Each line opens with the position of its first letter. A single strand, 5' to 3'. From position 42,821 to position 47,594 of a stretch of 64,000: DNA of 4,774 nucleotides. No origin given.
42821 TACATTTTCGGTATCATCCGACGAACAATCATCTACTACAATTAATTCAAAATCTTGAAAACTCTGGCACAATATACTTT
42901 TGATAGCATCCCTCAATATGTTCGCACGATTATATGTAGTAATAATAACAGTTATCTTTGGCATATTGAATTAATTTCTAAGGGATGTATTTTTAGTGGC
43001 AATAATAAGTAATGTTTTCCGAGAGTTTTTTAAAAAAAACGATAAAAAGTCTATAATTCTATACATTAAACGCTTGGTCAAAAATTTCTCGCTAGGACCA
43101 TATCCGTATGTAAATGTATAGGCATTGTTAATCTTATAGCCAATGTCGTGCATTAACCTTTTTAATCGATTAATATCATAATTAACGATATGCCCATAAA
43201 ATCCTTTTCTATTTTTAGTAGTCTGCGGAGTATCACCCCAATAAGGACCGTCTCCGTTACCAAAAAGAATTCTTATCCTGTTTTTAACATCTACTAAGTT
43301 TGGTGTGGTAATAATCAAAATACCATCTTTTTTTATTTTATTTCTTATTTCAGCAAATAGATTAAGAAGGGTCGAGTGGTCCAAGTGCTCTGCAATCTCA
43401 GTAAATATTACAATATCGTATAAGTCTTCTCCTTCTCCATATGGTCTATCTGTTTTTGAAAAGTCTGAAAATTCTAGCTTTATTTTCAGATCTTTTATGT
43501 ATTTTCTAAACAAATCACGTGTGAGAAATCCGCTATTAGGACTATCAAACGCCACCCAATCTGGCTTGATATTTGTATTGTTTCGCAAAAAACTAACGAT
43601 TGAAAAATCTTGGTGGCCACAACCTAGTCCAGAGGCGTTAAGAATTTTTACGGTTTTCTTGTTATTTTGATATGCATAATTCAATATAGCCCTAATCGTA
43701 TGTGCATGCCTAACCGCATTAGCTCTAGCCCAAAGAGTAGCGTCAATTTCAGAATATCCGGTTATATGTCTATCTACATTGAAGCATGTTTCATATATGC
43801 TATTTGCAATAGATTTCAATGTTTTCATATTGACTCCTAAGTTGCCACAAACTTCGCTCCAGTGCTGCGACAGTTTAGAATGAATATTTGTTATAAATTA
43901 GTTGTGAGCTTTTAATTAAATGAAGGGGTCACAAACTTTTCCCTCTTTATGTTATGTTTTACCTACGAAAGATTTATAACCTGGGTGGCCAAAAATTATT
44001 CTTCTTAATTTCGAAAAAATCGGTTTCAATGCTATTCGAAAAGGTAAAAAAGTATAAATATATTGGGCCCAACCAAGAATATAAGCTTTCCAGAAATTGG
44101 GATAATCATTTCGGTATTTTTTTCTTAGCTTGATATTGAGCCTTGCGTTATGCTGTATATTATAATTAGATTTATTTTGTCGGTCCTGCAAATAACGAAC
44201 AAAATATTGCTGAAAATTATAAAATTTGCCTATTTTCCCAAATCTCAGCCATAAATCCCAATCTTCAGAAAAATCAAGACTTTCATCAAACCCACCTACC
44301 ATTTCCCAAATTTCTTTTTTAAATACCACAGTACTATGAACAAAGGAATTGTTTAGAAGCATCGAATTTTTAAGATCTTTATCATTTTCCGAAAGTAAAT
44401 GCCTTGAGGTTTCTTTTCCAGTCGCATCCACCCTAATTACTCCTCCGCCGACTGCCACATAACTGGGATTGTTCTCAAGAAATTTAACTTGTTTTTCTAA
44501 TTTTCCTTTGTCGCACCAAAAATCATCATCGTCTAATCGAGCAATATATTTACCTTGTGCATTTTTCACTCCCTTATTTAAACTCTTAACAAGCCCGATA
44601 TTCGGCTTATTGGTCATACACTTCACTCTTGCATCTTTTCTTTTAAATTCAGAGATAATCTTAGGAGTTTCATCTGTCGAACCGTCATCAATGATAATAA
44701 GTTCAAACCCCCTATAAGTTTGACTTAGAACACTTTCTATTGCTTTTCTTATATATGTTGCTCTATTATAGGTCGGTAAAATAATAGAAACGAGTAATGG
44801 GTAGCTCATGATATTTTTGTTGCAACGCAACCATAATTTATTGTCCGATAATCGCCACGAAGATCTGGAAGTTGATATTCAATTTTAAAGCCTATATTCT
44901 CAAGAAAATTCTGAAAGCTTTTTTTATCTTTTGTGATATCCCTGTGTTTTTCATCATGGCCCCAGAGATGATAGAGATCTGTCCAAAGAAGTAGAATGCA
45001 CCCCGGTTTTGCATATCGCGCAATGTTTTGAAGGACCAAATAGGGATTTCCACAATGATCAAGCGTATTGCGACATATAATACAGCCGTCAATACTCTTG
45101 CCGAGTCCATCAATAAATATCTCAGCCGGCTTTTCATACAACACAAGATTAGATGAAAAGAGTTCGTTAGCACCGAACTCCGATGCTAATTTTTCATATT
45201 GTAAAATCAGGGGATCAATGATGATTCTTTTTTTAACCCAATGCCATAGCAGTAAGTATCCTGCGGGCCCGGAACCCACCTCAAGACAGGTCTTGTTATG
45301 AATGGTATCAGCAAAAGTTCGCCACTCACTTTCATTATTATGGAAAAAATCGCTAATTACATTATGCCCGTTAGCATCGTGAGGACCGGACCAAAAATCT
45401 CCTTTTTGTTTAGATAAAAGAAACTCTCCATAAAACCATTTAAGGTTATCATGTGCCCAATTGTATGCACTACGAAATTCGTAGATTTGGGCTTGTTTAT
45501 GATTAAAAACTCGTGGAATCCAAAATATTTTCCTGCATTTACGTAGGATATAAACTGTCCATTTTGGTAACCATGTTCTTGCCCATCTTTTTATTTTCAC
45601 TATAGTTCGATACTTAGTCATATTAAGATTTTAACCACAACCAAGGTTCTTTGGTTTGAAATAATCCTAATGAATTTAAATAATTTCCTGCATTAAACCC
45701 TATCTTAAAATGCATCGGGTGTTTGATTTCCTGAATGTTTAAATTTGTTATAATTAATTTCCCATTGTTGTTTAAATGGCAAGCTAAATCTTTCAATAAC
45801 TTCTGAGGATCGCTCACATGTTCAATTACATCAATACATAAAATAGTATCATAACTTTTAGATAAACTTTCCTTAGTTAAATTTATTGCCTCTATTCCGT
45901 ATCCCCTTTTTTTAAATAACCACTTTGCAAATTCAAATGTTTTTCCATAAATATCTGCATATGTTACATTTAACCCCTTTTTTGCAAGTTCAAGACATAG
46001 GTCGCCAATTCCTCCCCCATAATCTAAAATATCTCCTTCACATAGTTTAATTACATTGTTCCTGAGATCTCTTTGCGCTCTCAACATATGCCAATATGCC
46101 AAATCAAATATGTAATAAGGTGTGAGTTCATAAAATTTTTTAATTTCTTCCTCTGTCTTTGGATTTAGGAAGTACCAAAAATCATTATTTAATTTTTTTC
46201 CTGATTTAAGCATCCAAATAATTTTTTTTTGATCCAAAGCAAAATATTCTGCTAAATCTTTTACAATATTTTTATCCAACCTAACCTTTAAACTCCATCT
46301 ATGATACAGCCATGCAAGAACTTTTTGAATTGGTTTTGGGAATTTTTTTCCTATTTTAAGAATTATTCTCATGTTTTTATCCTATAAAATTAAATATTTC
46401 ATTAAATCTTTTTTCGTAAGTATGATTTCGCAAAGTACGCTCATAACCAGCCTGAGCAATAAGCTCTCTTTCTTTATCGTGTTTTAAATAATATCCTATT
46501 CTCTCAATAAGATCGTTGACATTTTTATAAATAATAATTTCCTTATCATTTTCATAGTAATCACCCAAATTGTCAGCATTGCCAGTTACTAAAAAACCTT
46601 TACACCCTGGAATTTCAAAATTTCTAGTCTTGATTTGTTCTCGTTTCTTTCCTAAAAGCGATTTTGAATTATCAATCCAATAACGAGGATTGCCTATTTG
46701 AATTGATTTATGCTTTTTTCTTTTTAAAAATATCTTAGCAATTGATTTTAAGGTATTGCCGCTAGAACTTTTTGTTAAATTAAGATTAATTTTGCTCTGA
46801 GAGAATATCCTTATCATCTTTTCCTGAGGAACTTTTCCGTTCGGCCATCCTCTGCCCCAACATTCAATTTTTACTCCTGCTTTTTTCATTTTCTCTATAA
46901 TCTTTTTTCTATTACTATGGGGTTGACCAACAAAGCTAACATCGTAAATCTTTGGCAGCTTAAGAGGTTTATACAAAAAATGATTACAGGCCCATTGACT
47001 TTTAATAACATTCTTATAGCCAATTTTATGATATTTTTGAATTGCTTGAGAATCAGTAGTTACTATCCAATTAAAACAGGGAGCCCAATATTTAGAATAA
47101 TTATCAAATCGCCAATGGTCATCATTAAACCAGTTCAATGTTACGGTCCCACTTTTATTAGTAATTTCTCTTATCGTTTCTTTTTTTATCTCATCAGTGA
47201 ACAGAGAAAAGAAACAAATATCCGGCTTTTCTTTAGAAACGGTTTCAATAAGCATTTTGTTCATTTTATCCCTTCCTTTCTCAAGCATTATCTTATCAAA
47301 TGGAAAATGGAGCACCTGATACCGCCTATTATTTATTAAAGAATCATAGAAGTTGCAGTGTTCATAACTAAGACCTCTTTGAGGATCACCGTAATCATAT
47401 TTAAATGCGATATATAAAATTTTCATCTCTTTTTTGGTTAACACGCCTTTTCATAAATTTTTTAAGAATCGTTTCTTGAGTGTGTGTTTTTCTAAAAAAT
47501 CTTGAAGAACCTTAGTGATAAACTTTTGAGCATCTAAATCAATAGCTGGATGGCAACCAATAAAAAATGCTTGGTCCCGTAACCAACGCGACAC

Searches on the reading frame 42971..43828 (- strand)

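Call 8: search_protein_families(library=pfam, proteins=[window:42971-43828:-], max_evalue=0.00001)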
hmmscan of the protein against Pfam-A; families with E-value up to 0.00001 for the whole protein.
window:42971-43828:- (285 aa): 1 family
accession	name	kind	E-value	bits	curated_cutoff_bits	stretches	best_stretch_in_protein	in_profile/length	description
PF13489.12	Methyltransf_23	-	2.4e-06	27.8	27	1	132-233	77-161/164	Methyltransferase domain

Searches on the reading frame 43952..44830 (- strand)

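Call 8: search_protein_families(library=pfam, proteins=[window:43952-44830:-], max_evalue=0.00001)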
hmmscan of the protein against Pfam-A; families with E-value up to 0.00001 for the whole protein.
window:43952-44830:- (292 aa): 3 families
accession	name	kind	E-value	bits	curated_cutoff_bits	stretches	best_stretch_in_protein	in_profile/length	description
PF00535.33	Glycos_transf_2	-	6.7e-38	130.7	23.3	1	15-159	1-147/168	Glycosyl transferase family 2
PF10111.15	Glyco_tranf_2_2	-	6.3e-19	68.9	27.3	1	16-219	2-221/276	Glycosyltransferase like family 2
PF13641.12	Glyco_tranf_2_3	-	3e-15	57.3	27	1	14-197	3-194/230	Glycosyltransferase like family 2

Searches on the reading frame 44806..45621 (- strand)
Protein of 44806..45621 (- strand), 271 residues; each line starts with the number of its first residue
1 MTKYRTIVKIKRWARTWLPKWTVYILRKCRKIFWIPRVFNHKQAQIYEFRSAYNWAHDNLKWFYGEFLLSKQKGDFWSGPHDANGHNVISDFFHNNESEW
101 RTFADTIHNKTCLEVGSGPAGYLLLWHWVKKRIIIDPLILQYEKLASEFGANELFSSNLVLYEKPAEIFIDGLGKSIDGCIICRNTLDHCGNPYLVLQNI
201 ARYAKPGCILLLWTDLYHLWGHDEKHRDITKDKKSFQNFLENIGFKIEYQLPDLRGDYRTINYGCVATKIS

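Call 3: search_protein_families(library=ncbifam, proteins=[window:44806-45621:-], max_evalue=0.001)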
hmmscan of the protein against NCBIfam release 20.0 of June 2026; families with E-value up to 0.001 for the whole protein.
window:44806-45621:- (271 aa): 0 families

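Call 4: search_protein_families(library=pfam, proteins=[window:44806-45621:-], max_evalue=0.001)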
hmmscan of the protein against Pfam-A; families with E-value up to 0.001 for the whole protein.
window:44806-45621:- (271 aa): 1 family
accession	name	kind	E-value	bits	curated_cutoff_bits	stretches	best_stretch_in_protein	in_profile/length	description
PF13489.12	Methyltransf_23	-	0.00032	20.9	27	0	176-219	81-123/164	Methyltransferase domain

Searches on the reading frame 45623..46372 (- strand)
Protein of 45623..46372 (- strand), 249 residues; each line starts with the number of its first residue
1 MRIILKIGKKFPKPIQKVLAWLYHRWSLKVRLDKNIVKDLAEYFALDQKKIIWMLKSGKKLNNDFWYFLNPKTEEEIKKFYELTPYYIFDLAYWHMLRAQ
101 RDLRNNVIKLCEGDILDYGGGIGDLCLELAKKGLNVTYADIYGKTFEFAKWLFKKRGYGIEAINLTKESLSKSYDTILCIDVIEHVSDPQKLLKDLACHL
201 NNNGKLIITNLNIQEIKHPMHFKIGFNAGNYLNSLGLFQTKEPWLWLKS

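Call 3: search_protein_families(library=ncbifam, proteins=[window:45623-46372:-], max_evalue=0.001)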
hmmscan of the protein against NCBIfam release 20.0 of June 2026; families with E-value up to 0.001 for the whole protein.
window:45623-46372:- (249 aa): 11 families
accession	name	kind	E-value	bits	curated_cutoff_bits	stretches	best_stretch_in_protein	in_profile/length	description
TIGR01983.1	UbiG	equivalog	6.6e-17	61.6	102.95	1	100-214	38-157/228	bifunctional 2-polyprenyl-6-hydroxyphenol methylase/3-demethylubiquinol 3-O-methyltransferase UbiG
NF011650.0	PRK15068.1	equivalog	2.9e-08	33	209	1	103-215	114-232/324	tRNA 5-methoxyuridine(34)/uridine 5-oxyacetic acid(34) synthase CmoB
NF008264.0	PRK11036.1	equivalog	4.8e-08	32.8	366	1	114-214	47-153/261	tRNA uridine 5-oxyacetic acid(34) methyltransferase CmoM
NF008992.0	PRK12335.1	equivalog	4.9e-08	32.5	303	1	95-230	106-246/289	SAM-dependent methyltransferase TehB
TIGR02021.1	BchM-ChlM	equivalog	7.4e-08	32.1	158.9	1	114-201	57-148/218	magnesium protoporphyrin IX methyltransferase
TIGR04345.1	ovoA_Cterm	equivalog_domain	1.6e-07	31.1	170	1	163-210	126-171/242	putative 4-mercaptohistidine N1-methyltransferase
TIGR00452.1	TIGR00452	equivalog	1.2e-05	24.3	275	1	102-215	108-226/316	tRNA 5-methoxyuridine(34)/uridine 5-oxyacetic acid(34) synthase CmoB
NF041255.1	mycofact_MftM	equivalog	4.1e-05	23.1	200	1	108-189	135-220/289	mycofactocin oligosaccharide methyltransferase MftM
NF043040.1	corrin_prot_MT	hypoth_equivalog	8e-05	22.2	180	1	98-209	29-148/216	corrinoid protein-associated methyltransferase CpaM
TIGR02072.1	BioC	equivalog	0.00067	19.5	184.95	1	100-214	16-141/244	malonyl-ACP O-methyltransferase BioC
NF011529.0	PRK14968.1-3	equivalog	0.00086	18.8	162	0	104-177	27-102/198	putative methyltransferase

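Call 4: search_protein_families(library=pfam, proteins=[window:45623-46372:-], max_evalue=0.001)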
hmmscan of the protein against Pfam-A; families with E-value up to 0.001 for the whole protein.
window:45623-46372:- (249 aa): 8 families
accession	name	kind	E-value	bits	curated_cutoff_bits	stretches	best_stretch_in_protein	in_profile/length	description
PF13489.12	Methyltransf_23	-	7.7e-15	55.4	27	1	112-212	23-120/164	Methyltransferase domain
PF08242.18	Methyltransf_12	-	4.6e-12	47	30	1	116-206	1-98/98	Methyltransferase domain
PF08241.18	Methyltransf_11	-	9.9e-11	42.6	21.2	1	116-208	1-95/95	Methyltransferase domain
PF13649.12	Methyltransf_25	-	3e-09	37.9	27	1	115-204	1-97/97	Methyltransferase domain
PF13847.12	Methyltransf_31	-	1.1e-08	35.3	27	1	115-215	7-117/145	Methyltransferase domain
PF05219.18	DREV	-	4.9e-07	29.6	26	1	113-209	96-187/265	DREV methyltransferase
PF03848.20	TehB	-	5.7e-05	23.1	20.4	1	97-230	16-155/193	Tellurite resistance protein TehB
PF05175.20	MTS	-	0.00054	20.1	23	1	111-217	31-147/170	Methyltransferase small domain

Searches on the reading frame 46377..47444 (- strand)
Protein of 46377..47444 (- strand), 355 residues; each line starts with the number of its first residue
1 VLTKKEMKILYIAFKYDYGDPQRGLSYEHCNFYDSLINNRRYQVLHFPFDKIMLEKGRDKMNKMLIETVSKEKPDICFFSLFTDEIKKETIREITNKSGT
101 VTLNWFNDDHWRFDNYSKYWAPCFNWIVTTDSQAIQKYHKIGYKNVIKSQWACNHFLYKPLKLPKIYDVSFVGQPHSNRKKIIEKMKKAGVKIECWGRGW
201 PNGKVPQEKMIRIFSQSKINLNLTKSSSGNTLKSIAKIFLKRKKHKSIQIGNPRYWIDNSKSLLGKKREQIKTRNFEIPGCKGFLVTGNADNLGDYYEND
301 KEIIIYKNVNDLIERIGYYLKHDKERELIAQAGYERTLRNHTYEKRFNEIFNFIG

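Call 3: search_protein_families(library=ncbifam, proteins=[window:46377-47444:-], max_evalue=0.001)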
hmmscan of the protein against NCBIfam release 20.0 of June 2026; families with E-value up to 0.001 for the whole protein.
window:46377-47444:- (355 aa): 0 families

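Call 4: search_protein_families(library=pfam, proteins=[window:46377-47444:-], max_evalue=0.001)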
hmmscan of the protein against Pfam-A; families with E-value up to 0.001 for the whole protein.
window:46377-47444:- (355 aa): 1 family
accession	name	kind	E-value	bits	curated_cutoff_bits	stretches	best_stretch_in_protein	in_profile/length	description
PF13524.12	Glyco_trans_1_2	-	1.4e-31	109.9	25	2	268-351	60-143/144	Glycosyl transferase-like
